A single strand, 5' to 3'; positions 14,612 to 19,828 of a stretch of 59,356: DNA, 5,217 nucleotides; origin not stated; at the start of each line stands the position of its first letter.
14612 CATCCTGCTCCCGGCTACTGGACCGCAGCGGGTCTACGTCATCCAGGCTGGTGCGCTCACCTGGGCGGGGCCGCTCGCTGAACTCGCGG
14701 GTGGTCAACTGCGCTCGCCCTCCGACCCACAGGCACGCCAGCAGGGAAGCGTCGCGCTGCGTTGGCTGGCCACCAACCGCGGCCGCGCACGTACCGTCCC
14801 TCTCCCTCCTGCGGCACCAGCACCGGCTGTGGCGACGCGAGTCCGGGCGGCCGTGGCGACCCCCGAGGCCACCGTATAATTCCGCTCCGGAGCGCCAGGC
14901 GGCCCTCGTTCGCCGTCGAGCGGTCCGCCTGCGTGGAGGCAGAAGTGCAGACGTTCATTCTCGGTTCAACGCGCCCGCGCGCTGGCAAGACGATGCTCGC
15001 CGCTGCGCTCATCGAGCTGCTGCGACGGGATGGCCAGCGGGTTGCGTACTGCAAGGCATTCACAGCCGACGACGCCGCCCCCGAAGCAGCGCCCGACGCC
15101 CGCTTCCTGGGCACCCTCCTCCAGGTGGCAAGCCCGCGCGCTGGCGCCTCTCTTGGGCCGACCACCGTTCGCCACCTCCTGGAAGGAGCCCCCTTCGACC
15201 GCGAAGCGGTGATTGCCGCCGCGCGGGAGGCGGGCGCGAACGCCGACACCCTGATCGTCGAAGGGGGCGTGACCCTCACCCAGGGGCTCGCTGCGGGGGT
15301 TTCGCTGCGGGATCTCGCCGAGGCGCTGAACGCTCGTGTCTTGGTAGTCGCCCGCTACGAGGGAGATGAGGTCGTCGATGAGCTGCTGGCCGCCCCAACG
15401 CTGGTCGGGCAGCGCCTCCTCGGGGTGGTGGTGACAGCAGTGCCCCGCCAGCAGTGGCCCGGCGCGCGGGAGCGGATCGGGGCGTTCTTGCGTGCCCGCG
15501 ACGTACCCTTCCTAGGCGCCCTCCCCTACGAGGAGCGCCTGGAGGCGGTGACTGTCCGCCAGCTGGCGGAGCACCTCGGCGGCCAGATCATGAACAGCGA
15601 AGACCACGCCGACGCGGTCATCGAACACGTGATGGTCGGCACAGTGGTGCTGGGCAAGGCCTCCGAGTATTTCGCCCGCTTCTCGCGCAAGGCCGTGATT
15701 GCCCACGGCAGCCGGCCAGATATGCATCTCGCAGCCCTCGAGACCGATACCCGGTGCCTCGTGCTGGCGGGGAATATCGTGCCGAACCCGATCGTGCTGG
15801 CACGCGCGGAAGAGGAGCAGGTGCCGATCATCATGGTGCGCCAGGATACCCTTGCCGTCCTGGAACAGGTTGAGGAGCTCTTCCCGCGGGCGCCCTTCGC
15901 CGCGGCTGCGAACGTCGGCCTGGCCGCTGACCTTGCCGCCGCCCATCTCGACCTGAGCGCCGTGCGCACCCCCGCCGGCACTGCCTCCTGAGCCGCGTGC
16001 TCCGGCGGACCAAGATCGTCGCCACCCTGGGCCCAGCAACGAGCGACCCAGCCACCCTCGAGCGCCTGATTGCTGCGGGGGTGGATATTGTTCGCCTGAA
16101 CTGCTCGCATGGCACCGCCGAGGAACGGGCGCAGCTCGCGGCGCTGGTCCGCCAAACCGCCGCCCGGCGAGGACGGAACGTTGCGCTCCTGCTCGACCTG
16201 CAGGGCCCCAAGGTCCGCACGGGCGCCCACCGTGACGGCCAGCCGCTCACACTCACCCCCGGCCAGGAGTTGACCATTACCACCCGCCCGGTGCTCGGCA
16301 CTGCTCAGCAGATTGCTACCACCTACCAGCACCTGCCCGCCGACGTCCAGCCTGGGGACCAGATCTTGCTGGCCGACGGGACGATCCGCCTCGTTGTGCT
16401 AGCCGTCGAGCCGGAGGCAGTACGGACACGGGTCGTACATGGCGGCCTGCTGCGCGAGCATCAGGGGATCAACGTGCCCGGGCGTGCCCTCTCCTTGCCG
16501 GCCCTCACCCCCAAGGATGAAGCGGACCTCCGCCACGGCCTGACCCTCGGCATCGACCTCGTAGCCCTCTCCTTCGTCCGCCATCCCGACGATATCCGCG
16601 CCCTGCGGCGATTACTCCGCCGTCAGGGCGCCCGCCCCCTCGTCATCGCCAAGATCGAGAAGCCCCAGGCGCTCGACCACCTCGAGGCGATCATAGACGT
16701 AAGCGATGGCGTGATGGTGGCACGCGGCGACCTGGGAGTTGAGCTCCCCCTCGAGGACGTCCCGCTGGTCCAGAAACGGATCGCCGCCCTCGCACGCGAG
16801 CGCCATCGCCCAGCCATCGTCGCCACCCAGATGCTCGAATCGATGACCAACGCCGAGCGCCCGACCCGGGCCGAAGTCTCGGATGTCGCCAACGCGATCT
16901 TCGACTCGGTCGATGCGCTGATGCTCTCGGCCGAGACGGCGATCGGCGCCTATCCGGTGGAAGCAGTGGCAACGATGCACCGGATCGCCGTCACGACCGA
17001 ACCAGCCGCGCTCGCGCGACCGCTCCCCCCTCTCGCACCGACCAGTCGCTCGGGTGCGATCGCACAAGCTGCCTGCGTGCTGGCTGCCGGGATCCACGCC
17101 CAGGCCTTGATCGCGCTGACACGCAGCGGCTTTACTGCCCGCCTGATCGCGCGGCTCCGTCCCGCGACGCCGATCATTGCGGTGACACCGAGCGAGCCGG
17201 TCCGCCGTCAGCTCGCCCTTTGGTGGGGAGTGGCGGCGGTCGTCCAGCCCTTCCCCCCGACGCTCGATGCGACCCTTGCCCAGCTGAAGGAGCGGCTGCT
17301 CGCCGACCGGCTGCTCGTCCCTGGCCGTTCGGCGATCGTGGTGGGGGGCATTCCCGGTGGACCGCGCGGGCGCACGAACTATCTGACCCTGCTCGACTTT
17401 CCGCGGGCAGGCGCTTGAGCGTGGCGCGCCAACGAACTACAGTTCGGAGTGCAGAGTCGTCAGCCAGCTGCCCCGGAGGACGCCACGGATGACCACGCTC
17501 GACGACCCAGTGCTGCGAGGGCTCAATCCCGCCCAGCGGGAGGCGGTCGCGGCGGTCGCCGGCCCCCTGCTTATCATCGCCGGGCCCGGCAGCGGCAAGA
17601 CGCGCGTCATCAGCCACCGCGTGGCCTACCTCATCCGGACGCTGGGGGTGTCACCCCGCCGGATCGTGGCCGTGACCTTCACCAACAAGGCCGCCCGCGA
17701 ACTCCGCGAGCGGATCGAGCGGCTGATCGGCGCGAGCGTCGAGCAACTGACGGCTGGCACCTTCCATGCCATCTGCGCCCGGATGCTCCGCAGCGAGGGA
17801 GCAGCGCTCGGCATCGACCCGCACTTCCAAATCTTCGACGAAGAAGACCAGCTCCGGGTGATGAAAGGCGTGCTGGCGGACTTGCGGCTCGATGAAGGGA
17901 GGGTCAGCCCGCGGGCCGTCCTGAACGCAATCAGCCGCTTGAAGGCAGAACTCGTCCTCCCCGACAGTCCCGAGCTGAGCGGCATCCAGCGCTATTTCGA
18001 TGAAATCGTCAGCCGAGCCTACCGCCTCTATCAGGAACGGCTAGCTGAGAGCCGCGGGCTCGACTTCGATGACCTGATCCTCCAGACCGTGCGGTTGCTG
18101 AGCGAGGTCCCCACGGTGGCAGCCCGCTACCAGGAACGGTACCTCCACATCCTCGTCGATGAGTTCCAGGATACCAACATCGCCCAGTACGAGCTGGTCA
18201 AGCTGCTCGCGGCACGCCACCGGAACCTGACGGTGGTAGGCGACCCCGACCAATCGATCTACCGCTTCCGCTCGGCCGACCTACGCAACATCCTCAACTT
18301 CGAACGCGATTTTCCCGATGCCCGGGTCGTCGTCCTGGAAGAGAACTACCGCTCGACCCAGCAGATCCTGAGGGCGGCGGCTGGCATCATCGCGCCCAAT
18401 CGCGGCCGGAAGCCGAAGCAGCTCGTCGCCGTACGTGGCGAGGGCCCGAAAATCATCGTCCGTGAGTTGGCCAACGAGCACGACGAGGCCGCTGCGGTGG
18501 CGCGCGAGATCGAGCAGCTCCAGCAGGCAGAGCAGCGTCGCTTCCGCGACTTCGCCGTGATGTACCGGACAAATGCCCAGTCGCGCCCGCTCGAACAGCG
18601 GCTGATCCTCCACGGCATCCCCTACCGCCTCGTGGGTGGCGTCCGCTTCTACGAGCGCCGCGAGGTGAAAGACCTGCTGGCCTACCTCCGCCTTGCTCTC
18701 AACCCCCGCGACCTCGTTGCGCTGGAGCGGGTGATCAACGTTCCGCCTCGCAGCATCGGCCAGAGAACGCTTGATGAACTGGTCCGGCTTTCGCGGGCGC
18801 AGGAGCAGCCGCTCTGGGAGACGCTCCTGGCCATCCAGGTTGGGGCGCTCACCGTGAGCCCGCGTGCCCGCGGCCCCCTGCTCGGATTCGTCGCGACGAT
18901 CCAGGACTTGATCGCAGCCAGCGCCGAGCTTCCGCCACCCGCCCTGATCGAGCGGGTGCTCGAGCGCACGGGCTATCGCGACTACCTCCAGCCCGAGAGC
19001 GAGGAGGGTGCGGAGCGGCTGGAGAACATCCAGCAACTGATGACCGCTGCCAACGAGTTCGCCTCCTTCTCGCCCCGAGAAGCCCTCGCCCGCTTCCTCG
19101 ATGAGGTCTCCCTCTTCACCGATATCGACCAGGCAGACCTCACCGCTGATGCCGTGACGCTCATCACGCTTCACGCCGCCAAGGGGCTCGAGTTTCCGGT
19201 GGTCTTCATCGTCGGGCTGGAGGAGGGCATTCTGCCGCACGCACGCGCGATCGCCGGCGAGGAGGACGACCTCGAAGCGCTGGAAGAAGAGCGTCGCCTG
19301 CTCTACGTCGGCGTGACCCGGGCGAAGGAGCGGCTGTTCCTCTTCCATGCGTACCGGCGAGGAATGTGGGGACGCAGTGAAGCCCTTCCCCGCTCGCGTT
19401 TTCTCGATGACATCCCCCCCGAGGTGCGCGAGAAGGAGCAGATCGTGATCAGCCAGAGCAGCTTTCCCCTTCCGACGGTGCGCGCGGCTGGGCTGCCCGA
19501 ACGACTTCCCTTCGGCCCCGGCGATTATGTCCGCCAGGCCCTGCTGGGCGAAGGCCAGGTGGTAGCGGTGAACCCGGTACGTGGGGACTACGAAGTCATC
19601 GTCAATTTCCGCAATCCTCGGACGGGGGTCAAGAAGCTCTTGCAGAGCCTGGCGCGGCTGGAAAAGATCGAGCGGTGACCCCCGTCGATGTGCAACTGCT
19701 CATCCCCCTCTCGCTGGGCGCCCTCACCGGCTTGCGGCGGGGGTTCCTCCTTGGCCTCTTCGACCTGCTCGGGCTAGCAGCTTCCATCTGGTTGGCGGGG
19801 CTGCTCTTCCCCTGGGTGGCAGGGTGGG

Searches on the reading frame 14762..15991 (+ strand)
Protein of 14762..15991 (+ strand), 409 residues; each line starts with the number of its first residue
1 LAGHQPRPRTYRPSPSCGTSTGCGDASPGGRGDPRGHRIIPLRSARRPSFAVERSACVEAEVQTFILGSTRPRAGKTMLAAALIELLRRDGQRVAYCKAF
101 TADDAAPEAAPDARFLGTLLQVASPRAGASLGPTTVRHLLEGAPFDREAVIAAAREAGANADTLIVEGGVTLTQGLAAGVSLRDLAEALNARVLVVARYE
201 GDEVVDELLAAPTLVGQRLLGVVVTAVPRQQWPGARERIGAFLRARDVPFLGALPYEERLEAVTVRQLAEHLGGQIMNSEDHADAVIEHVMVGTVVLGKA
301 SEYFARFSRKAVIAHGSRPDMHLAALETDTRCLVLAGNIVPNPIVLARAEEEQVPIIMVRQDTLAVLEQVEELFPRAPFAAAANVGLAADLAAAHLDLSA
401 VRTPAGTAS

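Call 55: search_protein_families(library=pfam, proteins=[window:14762-15991:+], max_evalue=0.0001)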
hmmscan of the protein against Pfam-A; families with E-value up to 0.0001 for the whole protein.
window:14762-15991:+ (409 aa): 2 families
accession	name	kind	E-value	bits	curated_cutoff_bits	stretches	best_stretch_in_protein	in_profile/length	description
PF07085.17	DRTGG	-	2.3e-22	79.3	25.2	1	267-372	1-104/105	DRTGG domain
PF13500.12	AAA_26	-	9.2e-19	68.5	27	1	64-262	2-196/198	AAA domain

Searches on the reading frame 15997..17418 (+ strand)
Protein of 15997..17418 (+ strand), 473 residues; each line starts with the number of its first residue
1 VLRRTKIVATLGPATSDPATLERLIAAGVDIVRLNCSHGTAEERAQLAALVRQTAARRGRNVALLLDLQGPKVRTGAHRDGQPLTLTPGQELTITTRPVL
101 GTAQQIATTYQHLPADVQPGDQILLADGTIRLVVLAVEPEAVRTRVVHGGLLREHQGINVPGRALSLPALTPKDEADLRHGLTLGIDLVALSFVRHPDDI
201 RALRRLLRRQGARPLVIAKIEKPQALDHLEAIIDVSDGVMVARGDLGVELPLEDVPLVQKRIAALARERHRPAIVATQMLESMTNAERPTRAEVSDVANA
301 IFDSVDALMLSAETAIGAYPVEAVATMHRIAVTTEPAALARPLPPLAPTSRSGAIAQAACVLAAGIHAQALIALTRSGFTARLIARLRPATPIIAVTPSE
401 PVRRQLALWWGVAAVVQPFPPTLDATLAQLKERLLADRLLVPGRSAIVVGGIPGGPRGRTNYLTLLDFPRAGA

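Call 55: search_protein_families(library=pfam, proteins=[window:15997-17418:+], max_evalue=0.0001)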
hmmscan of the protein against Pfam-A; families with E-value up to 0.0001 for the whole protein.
window:15997-17418:+ (473 aa): 2 families
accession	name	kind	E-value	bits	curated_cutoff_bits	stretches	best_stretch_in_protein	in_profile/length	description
PF00224.27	PK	-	1.2e-108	363.5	30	1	3-324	2-328/328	Pyruvate kinase, barrel domain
PF02887.21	PK_C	-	1.5e-26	93.2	28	1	354-464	2-112/114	Pyruvate kinase, alpha/beta domain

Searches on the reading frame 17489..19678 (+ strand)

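Call 56: search_protein_families(library=pfam, proteins=[window:17489-19678:+], max_evalue=0.0001)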
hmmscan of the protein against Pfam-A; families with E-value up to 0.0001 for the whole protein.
window:17489-19678:+ (729 aa): 7 families
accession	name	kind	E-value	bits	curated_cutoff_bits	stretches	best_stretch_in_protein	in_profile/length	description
PF00580.27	UvrD-helicase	-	2.8e-90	303.1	23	1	12-276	1-271/271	UvrD/REP helicase N-terminal domain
PF13361.12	UvrD_C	-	3.6e-73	247.4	25.6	2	281-435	1-154/350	UvrD-like helicase C-terminal domain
PF13245.12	AAA_19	-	2.8e-28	99.2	25.1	1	16-261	1-134/134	AAA domain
PF13538.12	UvrD_C_2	-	7.3e-12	45.4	27.4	1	594-618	27-51/52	UvrD-like helicase C-terminal domain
PF13604.12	AAA_30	-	4.1e-08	33.6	27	1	12-77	2-67/191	AAA domain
PF01443.25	Viral_helicase1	-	6.2e-08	33.2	21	0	532-618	159-226/228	Viral superfamily 1 RNA helicase core domain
PF13401.12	AAA_22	-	8.4e-05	23.3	27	0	24-133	5-105/130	AAA domain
